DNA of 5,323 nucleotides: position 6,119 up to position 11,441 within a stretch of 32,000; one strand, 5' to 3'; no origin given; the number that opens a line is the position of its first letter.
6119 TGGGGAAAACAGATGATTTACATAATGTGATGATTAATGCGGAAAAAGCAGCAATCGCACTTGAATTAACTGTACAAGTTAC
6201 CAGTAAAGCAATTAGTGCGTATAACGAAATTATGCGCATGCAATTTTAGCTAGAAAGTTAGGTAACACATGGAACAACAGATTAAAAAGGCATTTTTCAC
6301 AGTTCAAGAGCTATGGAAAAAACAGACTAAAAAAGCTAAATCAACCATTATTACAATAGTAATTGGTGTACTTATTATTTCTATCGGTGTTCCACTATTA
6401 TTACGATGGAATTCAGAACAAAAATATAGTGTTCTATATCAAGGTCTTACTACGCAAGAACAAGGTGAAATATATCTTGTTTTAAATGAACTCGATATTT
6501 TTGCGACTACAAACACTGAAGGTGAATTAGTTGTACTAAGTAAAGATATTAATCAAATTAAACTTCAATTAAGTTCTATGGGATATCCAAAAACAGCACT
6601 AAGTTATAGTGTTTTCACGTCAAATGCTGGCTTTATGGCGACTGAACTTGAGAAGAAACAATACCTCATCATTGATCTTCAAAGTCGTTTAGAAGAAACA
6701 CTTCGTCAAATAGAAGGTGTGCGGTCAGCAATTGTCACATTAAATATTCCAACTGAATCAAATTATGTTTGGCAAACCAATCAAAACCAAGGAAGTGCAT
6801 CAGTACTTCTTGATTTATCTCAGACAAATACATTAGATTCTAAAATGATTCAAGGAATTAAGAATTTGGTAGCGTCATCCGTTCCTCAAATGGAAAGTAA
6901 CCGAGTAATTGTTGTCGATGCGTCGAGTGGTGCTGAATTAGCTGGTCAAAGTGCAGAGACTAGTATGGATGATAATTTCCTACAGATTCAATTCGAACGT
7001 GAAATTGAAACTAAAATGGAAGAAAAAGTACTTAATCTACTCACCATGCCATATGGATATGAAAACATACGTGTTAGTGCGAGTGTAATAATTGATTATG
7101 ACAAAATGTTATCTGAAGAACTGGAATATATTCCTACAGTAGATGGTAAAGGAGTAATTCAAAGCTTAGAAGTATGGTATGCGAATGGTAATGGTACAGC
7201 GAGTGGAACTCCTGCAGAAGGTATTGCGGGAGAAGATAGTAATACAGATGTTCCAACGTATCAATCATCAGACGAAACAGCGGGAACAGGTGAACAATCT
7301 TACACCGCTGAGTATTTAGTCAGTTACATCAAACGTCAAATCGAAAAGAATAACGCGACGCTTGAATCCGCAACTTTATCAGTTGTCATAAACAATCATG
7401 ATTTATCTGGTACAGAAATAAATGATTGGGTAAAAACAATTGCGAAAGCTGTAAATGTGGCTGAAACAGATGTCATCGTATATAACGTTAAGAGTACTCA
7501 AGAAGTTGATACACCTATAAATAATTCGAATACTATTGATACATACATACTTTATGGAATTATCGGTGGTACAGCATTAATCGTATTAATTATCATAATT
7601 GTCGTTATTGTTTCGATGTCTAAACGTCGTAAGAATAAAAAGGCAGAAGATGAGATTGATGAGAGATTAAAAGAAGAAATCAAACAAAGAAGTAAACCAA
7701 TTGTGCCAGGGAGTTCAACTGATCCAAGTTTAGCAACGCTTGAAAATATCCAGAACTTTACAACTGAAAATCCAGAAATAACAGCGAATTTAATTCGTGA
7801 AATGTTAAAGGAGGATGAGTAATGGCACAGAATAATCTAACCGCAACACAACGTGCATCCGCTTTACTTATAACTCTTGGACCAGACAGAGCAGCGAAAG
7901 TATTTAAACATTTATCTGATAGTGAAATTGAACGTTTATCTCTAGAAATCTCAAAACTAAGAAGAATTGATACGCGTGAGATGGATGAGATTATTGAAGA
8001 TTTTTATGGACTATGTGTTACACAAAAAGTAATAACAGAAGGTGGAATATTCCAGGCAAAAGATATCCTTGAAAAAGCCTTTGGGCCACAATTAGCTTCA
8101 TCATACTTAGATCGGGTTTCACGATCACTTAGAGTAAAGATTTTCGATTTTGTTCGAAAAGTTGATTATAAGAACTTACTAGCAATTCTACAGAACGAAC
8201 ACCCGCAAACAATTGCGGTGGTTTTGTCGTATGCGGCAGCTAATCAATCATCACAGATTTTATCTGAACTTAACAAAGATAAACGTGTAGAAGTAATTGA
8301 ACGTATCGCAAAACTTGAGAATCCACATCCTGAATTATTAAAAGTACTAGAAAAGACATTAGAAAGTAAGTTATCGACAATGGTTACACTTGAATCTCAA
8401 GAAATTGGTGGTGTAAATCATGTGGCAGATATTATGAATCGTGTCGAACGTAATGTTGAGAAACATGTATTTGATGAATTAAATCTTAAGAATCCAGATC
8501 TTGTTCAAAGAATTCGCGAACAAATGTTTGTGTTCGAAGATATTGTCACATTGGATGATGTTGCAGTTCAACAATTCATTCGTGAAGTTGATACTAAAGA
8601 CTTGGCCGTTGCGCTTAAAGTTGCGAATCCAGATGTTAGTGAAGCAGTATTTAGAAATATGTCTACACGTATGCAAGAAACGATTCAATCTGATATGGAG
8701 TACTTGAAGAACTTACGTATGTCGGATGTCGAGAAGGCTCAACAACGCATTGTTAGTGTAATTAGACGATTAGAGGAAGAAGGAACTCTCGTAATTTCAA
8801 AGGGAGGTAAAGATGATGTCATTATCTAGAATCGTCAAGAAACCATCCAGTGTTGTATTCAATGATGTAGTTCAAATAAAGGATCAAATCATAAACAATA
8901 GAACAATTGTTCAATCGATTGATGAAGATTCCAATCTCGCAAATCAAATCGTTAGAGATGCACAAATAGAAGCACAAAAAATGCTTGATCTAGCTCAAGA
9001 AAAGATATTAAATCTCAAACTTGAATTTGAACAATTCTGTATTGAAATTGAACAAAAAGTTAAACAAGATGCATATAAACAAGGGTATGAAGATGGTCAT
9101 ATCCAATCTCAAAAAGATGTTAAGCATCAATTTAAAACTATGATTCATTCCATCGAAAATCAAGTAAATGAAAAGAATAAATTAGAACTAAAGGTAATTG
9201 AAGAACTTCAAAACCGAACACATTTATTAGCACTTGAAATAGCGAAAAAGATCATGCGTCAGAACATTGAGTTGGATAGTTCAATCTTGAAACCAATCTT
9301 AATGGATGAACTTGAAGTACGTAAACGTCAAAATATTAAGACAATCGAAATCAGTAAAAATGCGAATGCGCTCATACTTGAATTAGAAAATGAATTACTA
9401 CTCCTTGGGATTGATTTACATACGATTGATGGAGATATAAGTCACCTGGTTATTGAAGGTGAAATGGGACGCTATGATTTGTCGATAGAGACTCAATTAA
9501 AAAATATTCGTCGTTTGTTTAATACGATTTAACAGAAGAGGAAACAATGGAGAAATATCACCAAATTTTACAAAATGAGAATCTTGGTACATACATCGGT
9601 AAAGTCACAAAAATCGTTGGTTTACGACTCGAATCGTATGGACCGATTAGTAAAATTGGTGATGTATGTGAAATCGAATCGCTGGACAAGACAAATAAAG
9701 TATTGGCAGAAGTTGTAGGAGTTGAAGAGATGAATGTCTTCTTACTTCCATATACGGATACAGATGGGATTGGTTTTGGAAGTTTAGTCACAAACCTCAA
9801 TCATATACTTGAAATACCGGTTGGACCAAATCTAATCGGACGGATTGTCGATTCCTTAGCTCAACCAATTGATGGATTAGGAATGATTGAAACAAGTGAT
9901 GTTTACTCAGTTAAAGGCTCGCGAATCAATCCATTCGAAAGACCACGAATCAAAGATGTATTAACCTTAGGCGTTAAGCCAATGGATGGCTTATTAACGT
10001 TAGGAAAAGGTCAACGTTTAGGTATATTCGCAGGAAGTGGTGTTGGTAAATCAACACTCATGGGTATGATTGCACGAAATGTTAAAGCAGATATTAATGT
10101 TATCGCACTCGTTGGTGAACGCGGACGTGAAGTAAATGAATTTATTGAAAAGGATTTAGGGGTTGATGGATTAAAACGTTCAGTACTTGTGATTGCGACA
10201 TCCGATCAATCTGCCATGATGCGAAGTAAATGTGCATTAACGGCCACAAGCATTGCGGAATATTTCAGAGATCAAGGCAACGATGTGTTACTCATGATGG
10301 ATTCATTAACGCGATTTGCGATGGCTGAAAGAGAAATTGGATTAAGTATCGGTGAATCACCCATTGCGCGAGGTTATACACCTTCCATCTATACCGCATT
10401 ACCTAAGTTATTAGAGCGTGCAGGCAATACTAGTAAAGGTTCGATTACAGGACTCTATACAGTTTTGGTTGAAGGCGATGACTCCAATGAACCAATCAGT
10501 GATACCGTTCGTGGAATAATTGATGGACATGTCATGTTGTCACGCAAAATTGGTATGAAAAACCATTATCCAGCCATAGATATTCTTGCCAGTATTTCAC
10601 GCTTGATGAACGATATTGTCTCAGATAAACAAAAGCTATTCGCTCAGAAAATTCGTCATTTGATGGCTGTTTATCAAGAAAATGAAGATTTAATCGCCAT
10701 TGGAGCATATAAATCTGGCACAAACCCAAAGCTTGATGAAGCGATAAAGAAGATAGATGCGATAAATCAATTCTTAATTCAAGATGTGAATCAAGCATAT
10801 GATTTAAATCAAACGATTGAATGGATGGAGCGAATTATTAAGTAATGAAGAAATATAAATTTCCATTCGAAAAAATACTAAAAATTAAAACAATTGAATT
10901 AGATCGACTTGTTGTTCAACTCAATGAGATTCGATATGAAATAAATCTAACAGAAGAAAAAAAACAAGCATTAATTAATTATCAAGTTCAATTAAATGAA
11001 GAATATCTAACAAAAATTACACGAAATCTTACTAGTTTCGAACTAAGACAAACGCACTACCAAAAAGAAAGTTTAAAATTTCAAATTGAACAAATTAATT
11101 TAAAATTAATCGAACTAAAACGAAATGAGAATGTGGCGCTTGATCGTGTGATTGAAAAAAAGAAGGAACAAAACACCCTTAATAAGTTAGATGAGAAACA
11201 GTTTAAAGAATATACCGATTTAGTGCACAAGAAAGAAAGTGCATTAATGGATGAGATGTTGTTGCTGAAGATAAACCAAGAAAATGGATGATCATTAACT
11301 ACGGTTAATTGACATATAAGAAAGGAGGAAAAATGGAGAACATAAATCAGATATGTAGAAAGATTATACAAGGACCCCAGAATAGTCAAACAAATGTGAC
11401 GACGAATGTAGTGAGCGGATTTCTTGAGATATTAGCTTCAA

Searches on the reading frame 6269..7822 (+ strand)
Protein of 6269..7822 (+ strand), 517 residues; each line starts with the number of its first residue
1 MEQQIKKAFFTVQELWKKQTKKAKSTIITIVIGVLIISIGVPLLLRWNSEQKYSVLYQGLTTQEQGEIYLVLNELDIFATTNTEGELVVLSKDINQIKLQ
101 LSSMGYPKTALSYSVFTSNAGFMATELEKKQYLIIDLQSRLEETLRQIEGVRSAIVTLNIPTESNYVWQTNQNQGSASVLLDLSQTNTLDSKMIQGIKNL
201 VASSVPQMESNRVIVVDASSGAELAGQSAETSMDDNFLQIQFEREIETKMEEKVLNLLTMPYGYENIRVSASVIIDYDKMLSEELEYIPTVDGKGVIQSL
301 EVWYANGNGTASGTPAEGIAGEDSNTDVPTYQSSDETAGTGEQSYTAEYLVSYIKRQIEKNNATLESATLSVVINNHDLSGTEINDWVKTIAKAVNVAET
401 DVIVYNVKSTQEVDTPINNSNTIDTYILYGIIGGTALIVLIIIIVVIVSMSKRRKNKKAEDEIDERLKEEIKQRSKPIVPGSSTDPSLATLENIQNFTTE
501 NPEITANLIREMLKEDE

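Call 6: search_protein_families(library=pfam, proteins=[window:6269-7822:+], max_evalue=0.001)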
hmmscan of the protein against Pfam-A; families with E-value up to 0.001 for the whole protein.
window:6269-7822:+ (517 aa): 2 families
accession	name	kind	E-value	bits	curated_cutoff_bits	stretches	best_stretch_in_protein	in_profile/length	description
PF01514.23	YscJ_FliF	-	3e-37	128.6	24.4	1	49-219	2-173/179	Secretory protein of YscJ/FliF family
PF08345.17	YscJ_FliF_C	-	2.2e-11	44.8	23.8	1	261-400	4-135/147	Flagellar M-ring protein C-terminal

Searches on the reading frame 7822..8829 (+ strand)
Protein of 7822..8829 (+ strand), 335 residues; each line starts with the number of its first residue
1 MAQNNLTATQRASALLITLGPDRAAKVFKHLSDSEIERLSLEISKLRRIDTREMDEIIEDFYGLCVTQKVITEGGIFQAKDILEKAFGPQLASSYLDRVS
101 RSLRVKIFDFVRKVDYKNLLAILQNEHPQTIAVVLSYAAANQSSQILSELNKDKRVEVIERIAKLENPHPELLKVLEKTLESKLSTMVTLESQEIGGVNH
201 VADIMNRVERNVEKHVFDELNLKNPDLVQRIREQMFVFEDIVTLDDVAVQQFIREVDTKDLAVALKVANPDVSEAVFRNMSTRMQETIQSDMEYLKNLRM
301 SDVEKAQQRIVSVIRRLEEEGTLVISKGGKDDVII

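Call 6: search_protein_families(library=pfam, proteins=[window:7822-8829:+], max_evalue=0.001)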
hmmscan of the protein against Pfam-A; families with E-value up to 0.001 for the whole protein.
window:7822-8829:+ (335 aa): 4 families
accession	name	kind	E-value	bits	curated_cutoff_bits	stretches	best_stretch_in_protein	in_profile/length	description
PF01706.21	FliG_C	-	2.4e-42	144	23.3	1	219-325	2-108/108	FliG C-terminal domain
PF14842.11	FliG_N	-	2.8e-33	115.1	25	1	5-108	1-104/104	FliG N-terminal domain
PF14841.11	FliG_M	-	5.8e-28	97.4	25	1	117-189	2-74/76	FliG middle domain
PF03448.22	MgtE_N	-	7e-07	30.2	25.9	0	106-162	20-73/102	MgtE intracellular N domain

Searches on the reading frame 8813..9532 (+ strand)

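Call 6: search_protein_families(library=pfam, proteins=[window:8813-9532:+], max_evalue=0.001)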
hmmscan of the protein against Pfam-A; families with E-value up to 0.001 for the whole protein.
window:8813-9532:+ (239 aa): 0 families

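Call 37: search_protein_families(library=pfam, proteins=[window:8813-9532:+], max_evalue=0.01)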
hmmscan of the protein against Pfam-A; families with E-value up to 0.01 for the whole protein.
window:8813-9532:+ (239 aa): 1 family
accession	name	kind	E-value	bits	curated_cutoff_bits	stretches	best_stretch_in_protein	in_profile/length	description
PF16999.10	V-ATPase_G_2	-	0.0035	18.4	28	1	30-100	15-85/104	Vacuolar (H+)-ATPase G subunit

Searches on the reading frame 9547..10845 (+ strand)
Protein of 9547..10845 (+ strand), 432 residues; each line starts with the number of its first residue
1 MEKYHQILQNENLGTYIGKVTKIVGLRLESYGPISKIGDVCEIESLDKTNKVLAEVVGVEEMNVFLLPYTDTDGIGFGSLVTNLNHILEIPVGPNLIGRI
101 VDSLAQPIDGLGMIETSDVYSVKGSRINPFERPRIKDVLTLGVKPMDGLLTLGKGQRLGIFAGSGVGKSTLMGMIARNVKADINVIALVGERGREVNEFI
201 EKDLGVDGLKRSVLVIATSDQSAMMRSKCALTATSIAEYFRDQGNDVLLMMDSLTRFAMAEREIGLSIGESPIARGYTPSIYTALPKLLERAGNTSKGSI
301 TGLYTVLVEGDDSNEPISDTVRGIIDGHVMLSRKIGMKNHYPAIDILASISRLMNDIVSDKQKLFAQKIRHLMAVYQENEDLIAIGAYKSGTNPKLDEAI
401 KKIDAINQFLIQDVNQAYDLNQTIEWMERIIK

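Call 6: search_protein_families(library=pfam, proteins=[window:9547-10845:+], max_evalue=0.001)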
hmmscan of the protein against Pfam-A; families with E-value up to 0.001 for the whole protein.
window:9547-10845:+ (432 aa): 4 families
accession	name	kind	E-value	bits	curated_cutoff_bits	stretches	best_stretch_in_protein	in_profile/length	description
PF00006.31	ATP-synt_ab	-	7.7e-86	287.6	29.5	1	142-351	1-213/213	ATP synthase alpha/beta family, nucleotide-binding domain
PF18269.6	T3SS_ATPase_C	-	2.8e-26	91.6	22.7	1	358-428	1-71/72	T3SS EscN ATPase C-terminal domain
PF02874.29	ATP-synt_ab_N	-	4e-06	27.7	20.9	1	23-84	4-68/69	ATP synthase alpha/beta family, beta-barrel domain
PF00005.33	ABC_tran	-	0.00024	22.2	25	1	150-192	6-48/137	ABC transporter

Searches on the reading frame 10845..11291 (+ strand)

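Call 6: search_protein_families(library=pfam, proteins=[window:10845-11291:+], max_evalue=0.001)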
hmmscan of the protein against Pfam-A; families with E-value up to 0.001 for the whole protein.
window:10845-11291:+ (148 aa): 1 family
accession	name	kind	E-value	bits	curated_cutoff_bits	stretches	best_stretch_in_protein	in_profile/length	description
PF02050.21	FliJ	-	3.9e-09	37.2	28.4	1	25-138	6-118/123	Flagellar FliJ protein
